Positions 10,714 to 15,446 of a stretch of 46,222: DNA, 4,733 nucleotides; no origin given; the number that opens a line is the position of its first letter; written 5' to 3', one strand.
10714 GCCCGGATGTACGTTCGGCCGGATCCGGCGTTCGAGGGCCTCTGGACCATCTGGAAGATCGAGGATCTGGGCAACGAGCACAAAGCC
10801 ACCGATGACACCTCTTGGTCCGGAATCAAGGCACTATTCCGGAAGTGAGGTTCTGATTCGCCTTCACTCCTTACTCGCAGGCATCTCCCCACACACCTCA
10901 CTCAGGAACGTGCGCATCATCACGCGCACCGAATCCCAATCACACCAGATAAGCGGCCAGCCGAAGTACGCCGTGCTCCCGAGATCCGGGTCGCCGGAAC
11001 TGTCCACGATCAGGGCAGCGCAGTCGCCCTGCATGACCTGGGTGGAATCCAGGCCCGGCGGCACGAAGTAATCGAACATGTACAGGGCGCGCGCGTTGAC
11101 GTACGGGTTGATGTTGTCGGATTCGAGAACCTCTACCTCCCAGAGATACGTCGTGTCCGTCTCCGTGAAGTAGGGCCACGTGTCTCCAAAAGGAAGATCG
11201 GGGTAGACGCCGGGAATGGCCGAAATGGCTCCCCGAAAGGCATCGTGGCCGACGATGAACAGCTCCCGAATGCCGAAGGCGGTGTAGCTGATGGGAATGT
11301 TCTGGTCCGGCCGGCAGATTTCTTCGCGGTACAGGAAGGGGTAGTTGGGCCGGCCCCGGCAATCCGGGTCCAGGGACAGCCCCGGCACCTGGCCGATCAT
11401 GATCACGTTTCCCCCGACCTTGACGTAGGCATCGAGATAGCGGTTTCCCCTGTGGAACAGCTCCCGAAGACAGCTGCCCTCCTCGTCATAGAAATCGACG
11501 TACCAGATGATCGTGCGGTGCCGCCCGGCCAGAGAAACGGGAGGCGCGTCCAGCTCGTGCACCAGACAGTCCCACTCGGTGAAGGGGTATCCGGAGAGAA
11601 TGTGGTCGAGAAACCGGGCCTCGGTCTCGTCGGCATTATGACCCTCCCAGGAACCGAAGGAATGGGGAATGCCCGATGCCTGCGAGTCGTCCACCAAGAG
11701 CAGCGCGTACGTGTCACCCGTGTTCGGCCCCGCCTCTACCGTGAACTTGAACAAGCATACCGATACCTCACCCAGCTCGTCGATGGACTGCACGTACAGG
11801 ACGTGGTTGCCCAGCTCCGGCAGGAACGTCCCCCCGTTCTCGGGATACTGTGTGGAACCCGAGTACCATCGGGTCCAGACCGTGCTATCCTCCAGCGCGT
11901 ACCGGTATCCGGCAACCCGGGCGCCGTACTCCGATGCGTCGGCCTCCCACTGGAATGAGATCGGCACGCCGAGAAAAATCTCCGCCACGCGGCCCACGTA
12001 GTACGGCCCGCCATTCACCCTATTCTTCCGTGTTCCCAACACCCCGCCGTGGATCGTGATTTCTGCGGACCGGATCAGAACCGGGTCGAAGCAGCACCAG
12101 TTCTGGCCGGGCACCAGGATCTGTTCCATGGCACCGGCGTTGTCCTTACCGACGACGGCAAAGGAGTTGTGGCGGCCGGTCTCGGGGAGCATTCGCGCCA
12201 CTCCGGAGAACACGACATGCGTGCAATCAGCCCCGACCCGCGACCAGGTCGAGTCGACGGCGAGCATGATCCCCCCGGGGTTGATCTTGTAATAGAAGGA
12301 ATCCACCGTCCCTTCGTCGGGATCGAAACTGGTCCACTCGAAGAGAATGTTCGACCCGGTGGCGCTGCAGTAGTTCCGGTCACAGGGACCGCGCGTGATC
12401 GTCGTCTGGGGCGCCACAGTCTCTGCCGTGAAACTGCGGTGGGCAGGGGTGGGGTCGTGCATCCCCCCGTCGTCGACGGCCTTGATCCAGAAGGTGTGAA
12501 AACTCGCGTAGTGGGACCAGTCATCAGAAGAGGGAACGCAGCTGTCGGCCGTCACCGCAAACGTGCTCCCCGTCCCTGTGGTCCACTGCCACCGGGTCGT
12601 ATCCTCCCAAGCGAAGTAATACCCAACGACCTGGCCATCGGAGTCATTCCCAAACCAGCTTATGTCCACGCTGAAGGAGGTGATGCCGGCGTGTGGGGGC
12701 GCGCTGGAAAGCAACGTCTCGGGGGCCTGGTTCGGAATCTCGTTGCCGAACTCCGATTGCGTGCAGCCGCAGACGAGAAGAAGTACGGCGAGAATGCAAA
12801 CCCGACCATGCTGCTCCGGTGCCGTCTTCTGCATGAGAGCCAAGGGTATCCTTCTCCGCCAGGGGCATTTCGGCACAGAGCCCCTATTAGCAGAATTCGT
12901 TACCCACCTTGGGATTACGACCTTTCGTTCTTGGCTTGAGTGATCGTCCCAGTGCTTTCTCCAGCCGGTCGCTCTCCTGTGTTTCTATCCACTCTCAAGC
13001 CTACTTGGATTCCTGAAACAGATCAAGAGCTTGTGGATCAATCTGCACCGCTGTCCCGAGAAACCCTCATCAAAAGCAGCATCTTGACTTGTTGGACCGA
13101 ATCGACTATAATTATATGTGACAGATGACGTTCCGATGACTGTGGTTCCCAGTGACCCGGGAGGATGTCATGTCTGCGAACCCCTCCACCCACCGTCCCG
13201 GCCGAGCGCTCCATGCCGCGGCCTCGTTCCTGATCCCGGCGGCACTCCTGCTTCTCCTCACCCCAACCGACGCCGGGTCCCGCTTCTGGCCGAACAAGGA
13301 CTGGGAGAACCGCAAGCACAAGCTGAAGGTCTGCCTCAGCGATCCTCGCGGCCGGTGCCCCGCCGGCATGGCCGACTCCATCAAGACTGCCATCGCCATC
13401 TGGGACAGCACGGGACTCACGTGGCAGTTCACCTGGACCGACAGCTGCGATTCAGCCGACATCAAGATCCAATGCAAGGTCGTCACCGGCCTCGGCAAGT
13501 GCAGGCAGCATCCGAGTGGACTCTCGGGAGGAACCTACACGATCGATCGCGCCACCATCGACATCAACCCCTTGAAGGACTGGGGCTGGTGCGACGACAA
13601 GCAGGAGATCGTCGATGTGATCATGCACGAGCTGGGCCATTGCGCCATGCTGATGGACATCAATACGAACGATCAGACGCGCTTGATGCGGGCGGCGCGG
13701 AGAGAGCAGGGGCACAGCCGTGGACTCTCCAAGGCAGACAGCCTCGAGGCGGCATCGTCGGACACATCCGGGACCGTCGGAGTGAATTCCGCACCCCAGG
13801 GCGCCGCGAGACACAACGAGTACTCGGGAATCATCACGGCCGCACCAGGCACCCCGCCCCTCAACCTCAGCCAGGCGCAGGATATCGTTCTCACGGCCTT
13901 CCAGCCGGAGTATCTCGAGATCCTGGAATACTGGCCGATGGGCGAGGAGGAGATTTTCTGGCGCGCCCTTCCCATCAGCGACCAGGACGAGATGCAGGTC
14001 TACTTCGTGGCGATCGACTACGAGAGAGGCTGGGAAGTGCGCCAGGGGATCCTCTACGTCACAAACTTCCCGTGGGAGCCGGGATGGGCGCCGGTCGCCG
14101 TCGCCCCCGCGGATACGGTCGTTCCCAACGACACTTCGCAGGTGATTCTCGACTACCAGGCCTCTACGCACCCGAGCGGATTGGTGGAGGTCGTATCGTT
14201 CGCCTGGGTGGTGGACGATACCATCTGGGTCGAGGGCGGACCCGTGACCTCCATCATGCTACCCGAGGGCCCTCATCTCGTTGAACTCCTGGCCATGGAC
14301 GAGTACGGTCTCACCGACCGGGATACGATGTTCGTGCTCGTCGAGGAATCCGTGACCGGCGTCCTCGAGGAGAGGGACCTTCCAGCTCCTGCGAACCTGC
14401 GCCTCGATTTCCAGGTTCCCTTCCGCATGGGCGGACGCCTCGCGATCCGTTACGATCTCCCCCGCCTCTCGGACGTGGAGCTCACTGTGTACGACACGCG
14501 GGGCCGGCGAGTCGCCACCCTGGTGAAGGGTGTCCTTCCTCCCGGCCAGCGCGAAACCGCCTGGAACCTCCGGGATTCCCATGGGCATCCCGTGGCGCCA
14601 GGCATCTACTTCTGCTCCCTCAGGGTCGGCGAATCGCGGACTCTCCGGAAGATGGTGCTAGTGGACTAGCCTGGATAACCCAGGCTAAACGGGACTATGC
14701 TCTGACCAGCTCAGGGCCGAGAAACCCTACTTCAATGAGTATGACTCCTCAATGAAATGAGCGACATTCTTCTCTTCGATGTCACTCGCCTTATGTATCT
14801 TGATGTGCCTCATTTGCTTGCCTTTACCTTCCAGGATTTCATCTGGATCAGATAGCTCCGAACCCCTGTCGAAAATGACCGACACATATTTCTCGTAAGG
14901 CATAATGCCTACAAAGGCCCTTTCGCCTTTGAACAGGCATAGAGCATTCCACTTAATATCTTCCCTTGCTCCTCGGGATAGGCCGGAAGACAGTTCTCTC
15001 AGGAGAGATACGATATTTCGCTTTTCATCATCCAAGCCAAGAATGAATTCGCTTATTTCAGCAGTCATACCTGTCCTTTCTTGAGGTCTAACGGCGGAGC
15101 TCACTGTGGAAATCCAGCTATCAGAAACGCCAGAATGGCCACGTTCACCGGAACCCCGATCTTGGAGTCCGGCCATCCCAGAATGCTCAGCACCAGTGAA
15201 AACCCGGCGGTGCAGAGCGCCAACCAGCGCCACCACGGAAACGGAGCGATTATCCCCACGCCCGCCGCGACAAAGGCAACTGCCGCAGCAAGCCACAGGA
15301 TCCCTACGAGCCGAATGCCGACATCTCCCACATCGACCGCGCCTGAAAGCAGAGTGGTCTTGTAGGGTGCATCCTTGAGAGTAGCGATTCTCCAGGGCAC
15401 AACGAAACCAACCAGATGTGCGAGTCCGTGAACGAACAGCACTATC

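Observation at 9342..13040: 157-bp noncoding direct repeat pair with a 52-nt invariant core, upstream of two unrelated surface-protein genes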

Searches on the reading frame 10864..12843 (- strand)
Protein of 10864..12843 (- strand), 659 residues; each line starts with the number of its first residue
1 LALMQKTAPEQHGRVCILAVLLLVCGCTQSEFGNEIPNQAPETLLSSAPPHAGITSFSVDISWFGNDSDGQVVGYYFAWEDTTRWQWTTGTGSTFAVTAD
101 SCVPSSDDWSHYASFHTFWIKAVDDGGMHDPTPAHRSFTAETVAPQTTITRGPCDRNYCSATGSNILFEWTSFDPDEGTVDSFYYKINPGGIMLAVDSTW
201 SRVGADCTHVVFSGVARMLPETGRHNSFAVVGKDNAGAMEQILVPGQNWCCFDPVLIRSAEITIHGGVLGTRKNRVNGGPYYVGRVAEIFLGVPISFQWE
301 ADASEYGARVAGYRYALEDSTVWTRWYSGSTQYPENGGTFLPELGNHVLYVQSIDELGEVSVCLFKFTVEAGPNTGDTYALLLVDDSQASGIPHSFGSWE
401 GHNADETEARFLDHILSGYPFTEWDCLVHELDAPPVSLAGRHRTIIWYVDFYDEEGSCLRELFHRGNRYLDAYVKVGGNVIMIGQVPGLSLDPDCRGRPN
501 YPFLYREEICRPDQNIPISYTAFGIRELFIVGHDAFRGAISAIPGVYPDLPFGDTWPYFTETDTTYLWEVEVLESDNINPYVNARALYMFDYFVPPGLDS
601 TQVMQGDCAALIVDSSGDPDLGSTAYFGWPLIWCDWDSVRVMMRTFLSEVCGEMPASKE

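Call 13: search_protein_families(library=pfam, proteins=[window:10864-12834:-], max_evalue=0.01)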
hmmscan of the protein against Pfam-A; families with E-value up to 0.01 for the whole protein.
window:10864-12834:- (656 aa): 0 families

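Call 14: search_protein_families(library=ncbifam, proteins=[window:10864-12834:-], max_evalue=0.01)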
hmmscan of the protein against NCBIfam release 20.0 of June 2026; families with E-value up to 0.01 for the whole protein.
window:10864-12834:- (656 aa): 0 families

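Call 49: find_homologous_proteins(query=window:10864-12843:-)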
Query window:10864-12843:- (659 aa): 44 proteins with E <= 0.001 among 8000 candidates.
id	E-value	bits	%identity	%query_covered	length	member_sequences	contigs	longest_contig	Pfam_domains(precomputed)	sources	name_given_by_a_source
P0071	0.0e+0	1578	100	100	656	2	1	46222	-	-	-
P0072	0.0e+0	1180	74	97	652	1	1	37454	-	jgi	jgi:hypothetical protein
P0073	2.6e-255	867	57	96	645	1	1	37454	-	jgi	jgi:hypothetical protein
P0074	5.9e-253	859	56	97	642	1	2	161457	-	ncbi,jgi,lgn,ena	-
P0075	3.9e-240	817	55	97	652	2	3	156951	-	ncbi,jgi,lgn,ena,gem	-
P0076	4.4e-209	714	51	97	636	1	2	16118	-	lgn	-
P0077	8.9e-174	598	52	78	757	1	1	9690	PF22073.3,PF15780.12,PF22544.3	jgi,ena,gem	-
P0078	3.5e-169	582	54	69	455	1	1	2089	-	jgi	jgi:hypothetical protein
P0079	2.0e-120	421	54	52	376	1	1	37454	-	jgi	jgi:hypothetical protein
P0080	3.2e-115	404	53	51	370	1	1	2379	-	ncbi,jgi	-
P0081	4.2e-68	248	36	71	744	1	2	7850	-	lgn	-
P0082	8.0e-51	191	30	70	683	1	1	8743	-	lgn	-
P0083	1.3e-49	187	29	73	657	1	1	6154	-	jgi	jgi:hypothetical protein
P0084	2.2e-35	140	31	71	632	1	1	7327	-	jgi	jgi:hypothetical protein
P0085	6.6e-23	99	37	20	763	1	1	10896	-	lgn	-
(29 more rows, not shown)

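Call 50: find_encoding_contigs(protein=P0072, flank=10000, max_places=3)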
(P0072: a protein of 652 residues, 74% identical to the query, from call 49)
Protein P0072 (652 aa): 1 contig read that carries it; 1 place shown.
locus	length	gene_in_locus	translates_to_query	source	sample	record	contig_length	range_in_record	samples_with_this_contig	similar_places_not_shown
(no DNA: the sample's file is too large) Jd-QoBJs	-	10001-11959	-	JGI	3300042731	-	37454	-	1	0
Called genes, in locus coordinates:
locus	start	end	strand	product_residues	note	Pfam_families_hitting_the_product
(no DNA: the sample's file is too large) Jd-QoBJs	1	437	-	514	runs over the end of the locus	-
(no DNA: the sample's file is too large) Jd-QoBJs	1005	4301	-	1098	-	PF13860:FlgD_ig, PF18962:Por_Secre_tail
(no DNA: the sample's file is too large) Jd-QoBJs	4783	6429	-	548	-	PF26550:Tricorn_2nd (faint), PF07676:PD40, PF26549:Tricorn_N (weak)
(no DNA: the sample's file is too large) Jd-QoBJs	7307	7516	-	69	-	-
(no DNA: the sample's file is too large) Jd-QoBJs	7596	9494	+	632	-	PF13231:PMT_2, PF26626:DUF8201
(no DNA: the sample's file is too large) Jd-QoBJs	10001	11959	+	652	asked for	-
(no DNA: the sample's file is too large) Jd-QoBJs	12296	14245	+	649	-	-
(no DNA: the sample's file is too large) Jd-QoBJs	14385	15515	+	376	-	-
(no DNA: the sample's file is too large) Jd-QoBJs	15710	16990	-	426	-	PF01663:Phosphodiest, PF00884:Sulfatase (weak)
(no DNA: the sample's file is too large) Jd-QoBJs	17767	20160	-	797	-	PF13231:PMT_2, PF12895:ANAPC3 (faint), PF13174:TPR_6 (faint), PF14559:TPR_19 (weak), PF13432:TPR_16, PF00515:TPR_1 (weak), PF07719:TPR_2 (weak), PF13432:TPR_16, +8 more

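Call 51: find_encoding_contigs(protein=P0074, flank=10000, max_places=3)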
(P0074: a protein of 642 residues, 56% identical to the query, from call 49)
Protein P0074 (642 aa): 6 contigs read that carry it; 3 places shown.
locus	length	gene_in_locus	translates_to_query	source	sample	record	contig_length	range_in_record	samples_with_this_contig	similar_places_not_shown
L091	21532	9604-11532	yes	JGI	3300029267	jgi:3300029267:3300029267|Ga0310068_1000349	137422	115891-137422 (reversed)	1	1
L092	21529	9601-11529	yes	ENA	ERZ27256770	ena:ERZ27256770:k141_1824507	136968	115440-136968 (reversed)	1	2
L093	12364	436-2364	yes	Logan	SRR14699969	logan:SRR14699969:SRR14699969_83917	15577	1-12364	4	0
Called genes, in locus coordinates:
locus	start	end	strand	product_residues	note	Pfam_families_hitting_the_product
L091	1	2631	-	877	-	?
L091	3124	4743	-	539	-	PF26550:Tricorn_2nd (faint), PF00930:DPPIV_N (faint), PF26549:Tricorn_N (weak), PF07676:PD40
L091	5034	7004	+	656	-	PF13231:PMT_2, PF26626:DUF8201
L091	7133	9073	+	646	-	-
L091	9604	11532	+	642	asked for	-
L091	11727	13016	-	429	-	PF01663:Phosphodiest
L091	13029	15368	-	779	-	PF13231:PMT_2, PF13414:TPR_11 (weak), PF13424:TPR_12, PF13432:TPR_16 (weak), PF14559:TPR_19, PF23914:TPR_CcmH_CycH (weak), PF13431:TPR_17 (weak), PF13432:TPR_16, +9 more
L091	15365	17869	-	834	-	PF09586:YfhO (faint)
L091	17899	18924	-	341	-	PF03706:LPG_synthase_TM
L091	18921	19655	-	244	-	PF00535:Glycos_transf_2, PF10111:Glyco_tranf_2_2 (faint), PF13641:Glyco_tranf_2_3 (weak)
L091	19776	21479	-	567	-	PF01663:Phosphodiest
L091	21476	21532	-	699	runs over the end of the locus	PF02092:tRNA_synt_2f, PF05746:DALR_1 (weak)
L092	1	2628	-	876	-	?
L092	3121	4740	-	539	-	PF26550:Tricorn_2nd (faint), PF00930:DPPIV_N (faint), PF26549:Tricorn_N (weak), PF07676:PD40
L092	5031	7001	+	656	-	PF13231:PMT_2, PF26626:DUF8201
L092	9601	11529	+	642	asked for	-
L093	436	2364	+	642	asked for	-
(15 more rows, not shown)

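Call 52: find_encoding_contigs(protein=P0075, flank=10000, max_places=3)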
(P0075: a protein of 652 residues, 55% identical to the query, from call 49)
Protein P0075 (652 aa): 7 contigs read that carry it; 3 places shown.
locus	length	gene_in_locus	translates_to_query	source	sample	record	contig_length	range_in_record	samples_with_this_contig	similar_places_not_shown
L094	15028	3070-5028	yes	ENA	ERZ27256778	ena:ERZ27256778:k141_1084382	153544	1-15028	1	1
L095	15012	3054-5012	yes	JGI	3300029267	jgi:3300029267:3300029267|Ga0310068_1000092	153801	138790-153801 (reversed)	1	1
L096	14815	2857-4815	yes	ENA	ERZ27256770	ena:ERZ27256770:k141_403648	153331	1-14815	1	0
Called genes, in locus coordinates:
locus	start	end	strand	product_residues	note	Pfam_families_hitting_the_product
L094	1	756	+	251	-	?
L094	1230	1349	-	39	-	-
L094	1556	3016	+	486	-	-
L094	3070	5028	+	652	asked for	-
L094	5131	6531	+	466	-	-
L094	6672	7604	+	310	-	PF14505:DUF4438, PF20999:DUF4438_C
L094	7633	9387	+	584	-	PF00082:Peptidase_S8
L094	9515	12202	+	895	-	PF01326:PPDK_N, PF00391:PEP-utilizers, PF02896:PEP-utilizers_C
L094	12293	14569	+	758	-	PF13231:PMT_2, PF13414:TPR_11 (faint), PF13432:TPR_16, PF14559:TPR_19 (weak), PF00515:TPR_1, PF07719:TPR_2, PF13181:TPR_8 (weak), PF23914:TPR_CcmH_CycH (weak), +9 more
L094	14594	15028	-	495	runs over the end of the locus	PF00072:Response_reg (weak), PF00158:Sigma54_activat, PF14532:Sigma54_activ_2, PF07728:AAA_5 (weak), PF25601:AAA_lid_14, PF02954:HTH_8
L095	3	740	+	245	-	?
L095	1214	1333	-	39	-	-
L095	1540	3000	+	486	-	-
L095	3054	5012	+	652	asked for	-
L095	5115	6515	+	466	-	-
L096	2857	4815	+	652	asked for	-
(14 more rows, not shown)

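Call 75: predict_structure(alignment_id=A4)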
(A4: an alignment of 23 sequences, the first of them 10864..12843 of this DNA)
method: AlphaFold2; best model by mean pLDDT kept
length: 659 residues; sequences in the alignment: 23
mean_pLDDT: 75.5   pTM: 0.59
mean pLDDT of the five models: 75.5, 75.2, 74.4, 73.9, 68.9
residues with pLDDT >= 90: 150; 70-90: 304; 50-70: 112; < 50: 93
segments of 3 or more residues with pLDDT < 50: 1-14, 26-33, 101-111, 390-399, 494-502, 506-534, 557-561, 563-568
pLDDT, mean of each block of 10 residues (from residue 1): 34 55 49 64 81 72 89 90 87 77 44 71 91 84 88 74 78 86 86 67 91 69 75 85 84 76 86 86 88 90 81 92 87 89 94 87 94 84 78 44 72 91 86 87 90 68 74 85 77 50 48 36 35 59 89 59 49 67 79 65 66 79 83 88 92 80
secondary structure, 60 per line:
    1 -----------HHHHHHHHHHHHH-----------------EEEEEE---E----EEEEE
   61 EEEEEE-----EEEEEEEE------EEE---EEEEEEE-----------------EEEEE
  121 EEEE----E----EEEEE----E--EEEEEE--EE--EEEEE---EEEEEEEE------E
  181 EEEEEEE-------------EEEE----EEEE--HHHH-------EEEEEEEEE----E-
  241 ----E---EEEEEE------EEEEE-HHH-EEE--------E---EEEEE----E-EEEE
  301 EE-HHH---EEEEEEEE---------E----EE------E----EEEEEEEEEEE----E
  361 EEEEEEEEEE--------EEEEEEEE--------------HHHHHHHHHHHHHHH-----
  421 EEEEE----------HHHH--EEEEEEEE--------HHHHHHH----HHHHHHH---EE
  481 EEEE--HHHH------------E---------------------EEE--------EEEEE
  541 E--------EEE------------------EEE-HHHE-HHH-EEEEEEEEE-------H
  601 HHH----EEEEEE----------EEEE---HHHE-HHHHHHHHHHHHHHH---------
elements in order (helices of 4 or more, strands of 3 or more residues): H12-24 E42-47 E56-66 E72-79 E86-88 E92-98 E116-124 E134-138 E146-151 E158-162 E166-173 E180-187 E201-204 E209-212 H215-218 E226-234 E249-254 E261-265 E271-273 E286-290 E297-302 E310-317 E345-355 E360-370 E379-386 H401-415 E421-425 H436-439 E442-449 H458-464 H469-475 E479-484 H487-490 E525-527 E536-541 E550-552 E571-573 E584-592 H600-603 E608-613 E624-627 H636-650

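Call 77: fold_search(model_id=the predicted structure, library=pdb)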
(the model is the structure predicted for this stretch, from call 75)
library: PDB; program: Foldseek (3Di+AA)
matches with E <= 10: 1763; with E <= 0.001: 245
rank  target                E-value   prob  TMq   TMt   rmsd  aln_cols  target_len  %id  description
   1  7v3p_A                4.9e-09  1.00  0.13  0.12  22.5       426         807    9  Cryo-EM structure of the IGF1R/insulin complex (released 2022-08-17)
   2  5irb_B                2.6e-08  1.00  0.18  0.31  20.6       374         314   12  Structural insight into host cell surface retention of a 1.5-MDa bacterial ice-binding adhesin (released 2017-07-19)
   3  6xi1_AAA              2.6e-08  1.00  0.13  0.18  25.2       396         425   10  Crystal structure of tetra-tandem repeat in extending RTX adhesin from Aeromonas hydrophila (released 2020-10-14)
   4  7q60                  3.1e-08  1.00  0.12  0.08  22.7       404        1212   11  Structure of TEV cleaved A2ML1 (A2ML1-TE) (released 2022-04-20)
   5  7mrs_A                3.2e-08  1.00  0.15  0.26  15.8       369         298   11  Zebrafish CNTN4 APPb complex (released 2022-01-05)
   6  7yq5_E                3.2e-08  1.00  0.14  0.12  21.7       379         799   11  human insulin receptor bound with A62 DNA aptamer and insulin (released 2022-11-09)
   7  8bnq_A                3.6e-08  1.00  0.13  0.22  20.6       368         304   15  Crystal structure of the FnIII-tandem A84-A86 from the A-band of titin (released 2023-04-12)
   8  6xi1_BBB              3.8e-08  1.00  0.13  0.18  24.9       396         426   10  Crystal structure of tetra-tandem repeat in extending RTX adhesin from Aeromonas hydrophila (released 2020-10-14)
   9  8xk1_B                5.7e-08  1.00  0.16  0.14  20.0       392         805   11  Cryo-EM structure of human insulin receptor bound to 4 IGF-I (released 2024-12-25)
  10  5irb_A                7.9e-08  1.00  0.18  0.31  20.8       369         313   11  Structural insight into host cell surface retention of a 1.5-MDa bacterial ice-binding adhesin (released 2017-07-19)
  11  5e53_B                1.1e-07  1.00  0.17  0.29  15.3       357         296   11  Crystal structure of chicken CNTN1 FN1-FN3 domains (released 2016-08-31)
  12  7tyj_B                1.9e-07  1.00  0.13  0.19  20.0       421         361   10  Cryo-EM Structure of insulin receptor-related receptor (IRR) in apo-state captured at pH 7. The 3D refinement was focu (released 2023-02-15)
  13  5u8q_A                2.8e-07  1.00  0.15  0.13  21.8       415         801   10  Structure of the ectodomain of the human Type 1 insulin-like growth factor receptor in complex with IGF-I (released 2018-02-28)
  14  4p99_A                3.5e-07  1.00  0.19  0.27  25.7       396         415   12  Ca2+-stabilized adhesin helps an Antarctic bacterium reach out and bind ice (released 2014-06-18)
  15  7ndg_B                4.2e-07  1.00  0.13  0.23  20.4       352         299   12  Cryo-EM structure of the ternary complex between Netrin-1, Neogenin and Repulsive Guidance Molecule B (released 2021-03-31)
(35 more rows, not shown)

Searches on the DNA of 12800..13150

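Call 72: search_rna_families(source=window, start=12800, end=13150, threshold=evalue, max_evalue=10)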
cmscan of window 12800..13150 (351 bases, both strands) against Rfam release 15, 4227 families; matches with E-value up to 10: 1.
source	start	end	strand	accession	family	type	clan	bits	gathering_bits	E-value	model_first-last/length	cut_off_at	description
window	12803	12880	+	RF02873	AS-traI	Gene; antisense;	-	13.7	99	9.1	1-77/77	no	Antisense to traI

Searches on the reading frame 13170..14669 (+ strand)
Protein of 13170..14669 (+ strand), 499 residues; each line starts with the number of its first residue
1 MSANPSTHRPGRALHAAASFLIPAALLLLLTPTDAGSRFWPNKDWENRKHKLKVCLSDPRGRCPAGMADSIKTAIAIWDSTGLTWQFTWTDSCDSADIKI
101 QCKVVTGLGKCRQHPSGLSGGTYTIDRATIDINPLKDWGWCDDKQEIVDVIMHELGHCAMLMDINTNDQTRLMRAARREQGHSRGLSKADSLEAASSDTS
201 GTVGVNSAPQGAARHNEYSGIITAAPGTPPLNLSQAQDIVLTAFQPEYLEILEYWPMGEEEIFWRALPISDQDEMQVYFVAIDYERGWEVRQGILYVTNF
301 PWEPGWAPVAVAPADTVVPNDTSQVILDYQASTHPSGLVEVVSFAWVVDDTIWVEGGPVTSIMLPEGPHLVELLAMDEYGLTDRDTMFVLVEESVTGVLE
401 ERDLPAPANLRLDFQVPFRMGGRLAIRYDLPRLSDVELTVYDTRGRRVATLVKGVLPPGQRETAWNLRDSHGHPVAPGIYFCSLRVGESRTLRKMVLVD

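Call 13: search_protein_families(library=pfam, proteins=[window:13170-14669:+], max_evalue=0.01)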
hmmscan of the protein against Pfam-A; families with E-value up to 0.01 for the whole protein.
window:13170-14669:+ (499 aa): 1 family
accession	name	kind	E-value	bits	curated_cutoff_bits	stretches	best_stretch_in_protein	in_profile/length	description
PF13860.13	FlgD_ig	-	1.1e-06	29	27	1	421-481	9-70/79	FlgD Ig-like domain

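Call 14: search_protein_families(library=ncbifam, proteins=[window:13170-14669:+], max_evalue=0.01)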
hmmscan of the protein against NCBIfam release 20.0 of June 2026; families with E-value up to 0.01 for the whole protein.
window:13170-14669:+ (499 aa): 3 families
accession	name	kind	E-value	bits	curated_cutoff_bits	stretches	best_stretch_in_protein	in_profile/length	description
NF033707.1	T9SS_sortase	equivalog_domain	7.9e-05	20.5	420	1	364-488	961-1079/1095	type IX secretion system sortase PorU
NF005176.1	PRK06655.1-1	equivalog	0.0007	19.6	230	1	432-483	95-146/197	flagellar hook assembly protein FlgD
TIGR04183.1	Por_Secre_tail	domain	0.0092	15.9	23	0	430-496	15-70/72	T9SS type A sorting domain-containing protein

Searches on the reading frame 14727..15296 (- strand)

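Call 48: search_protein_families(library=pfam, proteins=[window:14727-15296:-], max_evalue=0.001)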
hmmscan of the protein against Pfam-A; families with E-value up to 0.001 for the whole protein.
window:14727-15296:- (189 aa): 2 families
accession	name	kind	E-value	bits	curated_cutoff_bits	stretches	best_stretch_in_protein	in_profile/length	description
PF08818.16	DUF1801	-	3.4e-12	47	27.2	1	92-185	1-84/85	Domain of unknown function (DU1801)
PF18899.5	DUF5655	-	0.00071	20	24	1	88-188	8-108/109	Domain of unknown function (DUF5655)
